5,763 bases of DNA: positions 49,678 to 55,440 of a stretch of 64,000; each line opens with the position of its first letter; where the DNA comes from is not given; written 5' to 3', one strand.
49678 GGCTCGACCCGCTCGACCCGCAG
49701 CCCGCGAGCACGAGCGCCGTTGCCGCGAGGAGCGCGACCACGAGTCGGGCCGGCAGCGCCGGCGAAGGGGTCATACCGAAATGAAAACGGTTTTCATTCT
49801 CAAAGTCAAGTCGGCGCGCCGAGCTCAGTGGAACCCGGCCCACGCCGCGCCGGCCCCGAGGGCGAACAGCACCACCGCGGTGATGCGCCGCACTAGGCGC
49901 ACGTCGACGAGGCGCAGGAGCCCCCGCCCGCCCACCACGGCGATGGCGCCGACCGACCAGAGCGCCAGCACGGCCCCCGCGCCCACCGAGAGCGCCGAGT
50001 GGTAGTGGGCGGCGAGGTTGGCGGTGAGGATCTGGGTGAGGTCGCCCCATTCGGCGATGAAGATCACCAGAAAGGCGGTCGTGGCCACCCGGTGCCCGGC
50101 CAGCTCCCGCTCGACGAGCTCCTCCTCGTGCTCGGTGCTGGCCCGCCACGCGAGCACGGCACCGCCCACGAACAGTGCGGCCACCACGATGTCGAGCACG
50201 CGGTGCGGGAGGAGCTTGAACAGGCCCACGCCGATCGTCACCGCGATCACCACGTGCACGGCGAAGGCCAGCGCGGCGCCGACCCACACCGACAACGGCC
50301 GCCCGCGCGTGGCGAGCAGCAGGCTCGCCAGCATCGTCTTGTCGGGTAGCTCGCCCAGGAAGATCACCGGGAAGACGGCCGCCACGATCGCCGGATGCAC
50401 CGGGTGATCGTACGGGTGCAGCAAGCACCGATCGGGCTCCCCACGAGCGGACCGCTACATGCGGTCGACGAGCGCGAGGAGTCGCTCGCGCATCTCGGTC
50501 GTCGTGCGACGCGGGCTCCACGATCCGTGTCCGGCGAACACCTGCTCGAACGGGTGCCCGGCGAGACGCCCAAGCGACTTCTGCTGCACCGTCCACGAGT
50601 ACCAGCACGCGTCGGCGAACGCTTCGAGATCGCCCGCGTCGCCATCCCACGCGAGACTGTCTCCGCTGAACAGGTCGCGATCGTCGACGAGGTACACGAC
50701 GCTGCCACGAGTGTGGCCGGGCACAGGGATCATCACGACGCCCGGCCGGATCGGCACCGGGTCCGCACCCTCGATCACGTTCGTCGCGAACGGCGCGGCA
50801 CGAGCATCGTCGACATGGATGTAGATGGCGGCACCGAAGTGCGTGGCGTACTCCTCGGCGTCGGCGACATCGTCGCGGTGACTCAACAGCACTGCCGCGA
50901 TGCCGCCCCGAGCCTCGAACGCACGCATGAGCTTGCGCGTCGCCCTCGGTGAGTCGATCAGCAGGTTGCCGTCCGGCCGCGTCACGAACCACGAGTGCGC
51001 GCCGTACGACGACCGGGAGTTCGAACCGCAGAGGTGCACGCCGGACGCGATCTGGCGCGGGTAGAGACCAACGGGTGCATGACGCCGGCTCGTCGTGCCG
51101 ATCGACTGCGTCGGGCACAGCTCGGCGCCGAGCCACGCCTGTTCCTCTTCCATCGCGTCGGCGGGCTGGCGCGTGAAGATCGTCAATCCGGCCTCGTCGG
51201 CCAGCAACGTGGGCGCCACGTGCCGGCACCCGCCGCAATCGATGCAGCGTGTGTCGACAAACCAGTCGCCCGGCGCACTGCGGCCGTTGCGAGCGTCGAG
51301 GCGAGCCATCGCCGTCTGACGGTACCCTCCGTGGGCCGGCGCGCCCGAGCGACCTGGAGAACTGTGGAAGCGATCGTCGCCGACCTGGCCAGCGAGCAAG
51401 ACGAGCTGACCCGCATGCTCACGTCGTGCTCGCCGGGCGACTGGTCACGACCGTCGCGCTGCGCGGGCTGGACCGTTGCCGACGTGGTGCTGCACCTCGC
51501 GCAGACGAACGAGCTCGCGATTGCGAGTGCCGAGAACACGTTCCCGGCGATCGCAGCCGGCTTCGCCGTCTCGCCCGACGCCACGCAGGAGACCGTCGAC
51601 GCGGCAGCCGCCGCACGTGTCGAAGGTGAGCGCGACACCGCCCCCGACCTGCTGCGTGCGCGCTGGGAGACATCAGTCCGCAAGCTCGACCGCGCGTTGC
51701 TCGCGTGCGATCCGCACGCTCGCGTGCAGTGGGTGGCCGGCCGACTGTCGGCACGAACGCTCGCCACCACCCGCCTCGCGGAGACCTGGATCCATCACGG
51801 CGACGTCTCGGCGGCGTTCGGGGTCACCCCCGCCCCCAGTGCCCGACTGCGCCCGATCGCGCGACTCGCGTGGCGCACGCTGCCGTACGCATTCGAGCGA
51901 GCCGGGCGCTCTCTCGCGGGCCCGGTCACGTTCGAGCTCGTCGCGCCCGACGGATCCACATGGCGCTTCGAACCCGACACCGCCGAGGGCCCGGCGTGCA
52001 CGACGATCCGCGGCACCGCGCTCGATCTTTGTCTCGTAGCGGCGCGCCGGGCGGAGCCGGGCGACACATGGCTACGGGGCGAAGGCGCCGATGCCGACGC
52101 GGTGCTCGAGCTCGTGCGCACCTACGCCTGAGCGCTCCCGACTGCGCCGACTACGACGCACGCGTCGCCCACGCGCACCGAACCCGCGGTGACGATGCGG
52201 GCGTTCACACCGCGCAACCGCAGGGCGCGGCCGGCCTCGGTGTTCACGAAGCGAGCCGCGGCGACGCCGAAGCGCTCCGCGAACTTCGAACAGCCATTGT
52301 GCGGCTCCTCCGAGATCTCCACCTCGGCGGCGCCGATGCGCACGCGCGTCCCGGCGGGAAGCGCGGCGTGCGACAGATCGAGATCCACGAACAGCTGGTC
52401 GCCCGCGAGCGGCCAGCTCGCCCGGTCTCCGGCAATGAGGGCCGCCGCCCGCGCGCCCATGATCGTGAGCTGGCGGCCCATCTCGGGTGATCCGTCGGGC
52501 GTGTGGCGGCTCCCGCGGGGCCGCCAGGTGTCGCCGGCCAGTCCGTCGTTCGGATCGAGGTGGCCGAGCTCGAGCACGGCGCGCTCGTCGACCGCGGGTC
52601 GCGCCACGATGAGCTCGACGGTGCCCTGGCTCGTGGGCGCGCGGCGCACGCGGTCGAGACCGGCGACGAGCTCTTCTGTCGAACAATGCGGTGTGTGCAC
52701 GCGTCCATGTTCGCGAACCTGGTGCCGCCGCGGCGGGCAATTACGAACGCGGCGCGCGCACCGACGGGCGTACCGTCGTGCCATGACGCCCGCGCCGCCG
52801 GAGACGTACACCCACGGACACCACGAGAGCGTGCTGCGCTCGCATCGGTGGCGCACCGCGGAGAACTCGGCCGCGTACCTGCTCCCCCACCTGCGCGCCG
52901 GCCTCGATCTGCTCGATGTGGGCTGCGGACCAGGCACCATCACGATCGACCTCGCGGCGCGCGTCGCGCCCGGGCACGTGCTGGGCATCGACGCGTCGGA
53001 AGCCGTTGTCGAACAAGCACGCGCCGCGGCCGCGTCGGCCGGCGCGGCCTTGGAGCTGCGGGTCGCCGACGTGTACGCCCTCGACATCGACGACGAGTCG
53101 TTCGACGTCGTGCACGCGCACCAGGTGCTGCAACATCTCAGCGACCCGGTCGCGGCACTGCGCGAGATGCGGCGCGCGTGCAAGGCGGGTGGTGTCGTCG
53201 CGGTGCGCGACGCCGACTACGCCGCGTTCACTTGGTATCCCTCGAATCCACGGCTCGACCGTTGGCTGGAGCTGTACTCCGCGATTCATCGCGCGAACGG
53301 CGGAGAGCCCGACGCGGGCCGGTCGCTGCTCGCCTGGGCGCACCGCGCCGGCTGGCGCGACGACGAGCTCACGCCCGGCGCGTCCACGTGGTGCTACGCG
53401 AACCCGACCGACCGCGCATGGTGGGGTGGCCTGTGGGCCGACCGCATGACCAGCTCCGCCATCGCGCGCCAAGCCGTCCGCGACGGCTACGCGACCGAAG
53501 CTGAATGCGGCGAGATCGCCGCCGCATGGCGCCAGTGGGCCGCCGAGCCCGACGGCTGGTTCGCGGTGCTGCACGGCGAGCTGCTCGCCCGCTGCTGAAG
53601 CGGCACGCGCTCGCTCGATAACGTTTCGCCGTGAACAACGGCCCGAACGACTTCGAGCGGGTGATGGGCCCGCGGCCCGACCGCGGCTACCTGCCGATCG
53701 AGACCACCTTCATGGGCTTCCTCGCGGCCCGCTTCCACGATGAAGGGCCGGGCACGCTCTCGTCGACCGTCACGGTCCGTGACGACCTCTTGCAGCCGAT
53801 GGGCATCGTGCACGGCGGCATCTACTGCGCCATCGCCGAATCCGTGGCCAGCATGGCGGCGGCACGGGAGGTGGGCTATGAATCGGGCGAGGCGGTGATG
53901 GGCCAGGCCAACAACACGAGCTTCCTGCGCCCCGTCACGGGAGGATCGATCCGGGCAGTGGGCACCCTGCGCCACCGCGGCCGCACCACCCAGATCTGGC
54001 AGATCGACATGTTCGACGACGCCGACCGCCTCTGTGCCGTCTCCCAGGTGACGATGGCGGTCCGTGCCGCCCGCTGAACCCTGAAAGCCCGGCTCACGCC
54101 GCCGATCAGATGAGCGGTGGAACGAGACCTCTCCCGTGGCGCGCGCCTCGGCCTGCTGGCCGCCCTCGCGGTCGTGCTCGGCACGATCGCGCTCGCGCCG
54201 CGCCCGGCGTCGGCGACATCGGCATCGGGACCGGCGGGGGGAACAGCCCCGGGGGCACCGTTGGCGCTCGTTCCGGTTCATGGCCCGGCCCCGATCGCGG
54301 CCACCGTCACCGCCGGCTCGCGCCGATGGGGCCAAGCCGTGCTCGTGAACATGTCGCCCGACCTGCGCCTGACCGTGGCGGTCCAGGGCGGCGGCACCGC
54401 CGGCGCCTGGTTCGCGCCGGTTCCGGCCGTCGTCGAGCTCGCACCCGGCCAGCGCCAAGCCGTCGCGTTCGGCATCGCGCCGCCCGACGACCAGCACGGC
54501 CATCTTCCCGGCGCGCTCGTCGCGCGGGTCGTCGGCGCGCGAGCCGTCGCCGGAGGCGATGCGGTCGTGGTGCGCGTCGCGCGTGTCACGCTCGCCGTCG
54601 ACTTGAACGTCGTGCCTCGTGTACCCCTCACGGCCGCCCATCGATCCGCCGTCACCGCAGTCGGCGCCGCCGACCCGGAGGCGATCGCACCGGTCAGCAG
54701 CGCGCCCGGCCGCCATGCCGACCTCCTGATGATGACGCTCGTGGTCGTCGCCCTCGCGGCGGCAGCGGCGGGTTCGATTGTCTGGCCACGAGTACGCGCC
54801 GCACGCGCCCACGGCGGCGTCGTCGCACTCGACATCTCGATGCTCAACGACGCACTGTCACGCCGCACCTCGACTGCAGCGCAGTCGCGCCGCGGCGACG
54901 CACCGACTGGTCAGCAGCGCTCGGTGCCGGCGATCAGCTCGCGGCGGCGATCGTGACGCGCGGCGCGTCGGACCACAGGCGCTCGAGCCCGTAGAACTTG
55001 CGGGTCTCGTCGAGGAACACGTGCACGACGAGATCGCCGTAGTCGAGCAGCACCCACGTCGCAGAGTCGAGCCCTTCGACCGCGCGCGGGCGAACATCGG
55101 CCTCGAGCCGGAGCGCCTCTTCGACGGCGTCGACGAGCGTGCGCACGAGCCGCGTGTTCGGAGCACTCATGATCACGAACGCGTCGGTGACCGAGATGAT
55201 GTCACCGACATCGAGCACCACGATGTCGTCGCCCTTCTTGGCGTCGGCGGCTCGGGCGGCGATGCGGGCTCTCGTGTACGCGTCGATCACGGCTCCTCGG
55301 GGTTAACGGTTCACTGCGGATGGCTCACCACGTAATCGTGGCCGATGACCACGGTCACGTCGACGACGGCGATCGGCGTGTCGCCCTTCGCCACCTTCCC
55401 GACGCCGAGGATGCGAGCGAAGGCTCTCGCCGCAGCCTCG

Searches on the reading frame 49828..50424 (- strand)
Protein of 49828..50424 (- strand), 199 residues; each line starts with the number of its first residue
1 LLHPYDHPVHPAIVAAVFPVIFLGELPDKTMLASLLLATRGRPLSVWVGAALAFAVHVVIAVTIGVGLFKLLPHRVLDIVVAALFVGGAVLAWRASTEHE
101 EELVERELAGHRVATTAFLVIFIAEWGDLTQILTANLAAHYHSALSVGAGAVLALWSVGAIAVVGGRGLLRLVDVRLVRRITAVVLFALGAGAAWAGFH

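Call 35: search_protein_families(library=pfam, proteins=[window:49828-50424:-])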
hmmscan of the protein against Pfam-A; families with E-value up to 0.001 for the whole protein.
window:49828-50424:- (199 aa): 1 family
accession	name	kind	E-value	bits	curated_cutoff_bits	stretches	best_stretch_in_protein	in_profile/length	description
PF01169.24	GDT1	-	8.7e-37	125.8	27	2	116-190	2-75/75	Divalent cation/proton antiporter GDT1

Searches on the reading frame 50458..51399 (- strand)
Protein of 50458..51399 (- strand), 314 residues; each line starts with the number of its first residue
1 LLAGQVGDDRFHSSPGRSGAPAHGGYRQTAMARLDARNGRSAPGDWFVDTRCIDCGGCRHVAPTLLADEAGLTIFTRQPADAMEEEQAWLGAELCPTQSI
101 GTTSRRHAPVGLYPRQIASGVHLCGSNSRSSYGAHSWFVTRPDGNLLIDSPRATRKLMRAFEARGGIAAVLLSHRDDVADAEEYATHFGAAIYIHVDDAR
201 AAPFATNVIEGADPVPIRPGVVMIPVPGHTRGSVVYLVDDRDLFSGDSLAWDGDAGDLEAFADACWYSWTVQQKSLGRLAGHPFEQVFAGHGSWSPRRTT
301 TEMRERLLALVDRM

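Call 35: search_protein_families(library=pfam, proteins=[window:50458-51399:-])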
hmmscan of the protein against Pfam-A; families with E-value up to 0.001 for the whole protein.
window:50458-51399:- (314 aa): 3 families
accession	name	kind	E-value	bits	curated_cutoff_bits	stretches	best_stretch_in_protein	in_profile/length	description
PF13370.11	Fer4_13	-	1.5e-12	48.5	24.5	1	48-102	1-58/58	4Fe-4S single cluster domain of Ferredoxin I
PF14597.12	Lactamase_B_5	-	1.9e-06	27.9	28.4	1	137-301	26-189/199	Metallo-beta-lactamase superfamily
PF00753.33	Lactamase_B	-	0.00021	21.7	22.7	0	135-250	7-152/196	Metallo-beta-lactamase superfamily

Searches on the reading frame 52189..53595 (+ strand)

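Call 48: search_protein_families(library=pfam, max_evalue=0.00001, proteins=[window:52189-53595:+])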
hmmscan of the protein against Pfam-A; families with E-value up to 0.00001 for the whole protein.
window:52189-53595:+ (469 aa): 8 families
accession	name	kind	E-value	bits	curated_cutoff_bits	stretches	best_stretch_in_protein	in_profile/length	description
PF13847.12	Methyltransf_31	-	7.3e-25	87.8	27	1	237-343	3-113/145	Methyltransferase domain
PF08241.18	Methyltransf_11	-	6.3e-24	84.9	21.2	1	242-338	1-94/95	Methyltransferase domain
PF13649.12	Methyltransf_25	-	2e-23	83.3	27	1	242-335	2-97/97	Methyltransferase domain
PF08242.18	Methyltransf_12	-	1.9e-19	70.6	30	1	242-337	1-98/98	Methyltransferase domain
PF13489.12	Methyltransf_23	-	6.2e-17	62.2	27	1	223-392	8-162/164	Methyltransferase domain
PF01209.24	Ubie_methyltran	-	1.1e-12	48.3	20.1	1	235-339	45-151/233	ubiE/COQ5 methyltransferase family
PF05175.20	MTS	-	5.7e-07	29.8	23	1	226-308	18-102/170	Methyltransferase small domain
PF08003.17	Methyltransf_9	-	8.3e-06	25.4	23.8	0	229-337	105-215/315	Protein of unknown function (DUF1698)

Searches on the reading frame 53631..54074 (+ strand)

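Call 48: search_protein_families(library=pfam, max_evalue=0.00001, proteins=[window:53631-54074:+])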
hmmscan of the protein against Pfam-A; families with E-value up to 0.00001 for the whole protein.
window:53631-54074:+ (148 aa): 1 family
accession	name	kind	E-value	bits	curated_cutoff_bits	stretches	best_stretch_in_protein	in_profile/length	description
PF03061.28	4HBT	-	1.2e-14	54.8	20.6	1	57-136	1-79/79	Thioesterase superfamily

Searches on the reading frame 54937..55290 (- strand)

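Call 48: search_protein_families(library=pfam, max_evalue=0.00001, proteins=[window:54937-55290:-])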
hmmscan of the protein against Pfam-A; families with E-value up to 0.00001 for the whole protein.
window:54937-55290:- (118 aa): 1 family
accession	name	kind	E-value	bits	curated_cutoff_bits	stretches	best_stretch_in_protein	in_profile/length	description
PF02410.21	RsfS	-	1.6e-29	102.5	21.6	1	11-106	3-98/98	Ribosomal silencing factor during starvation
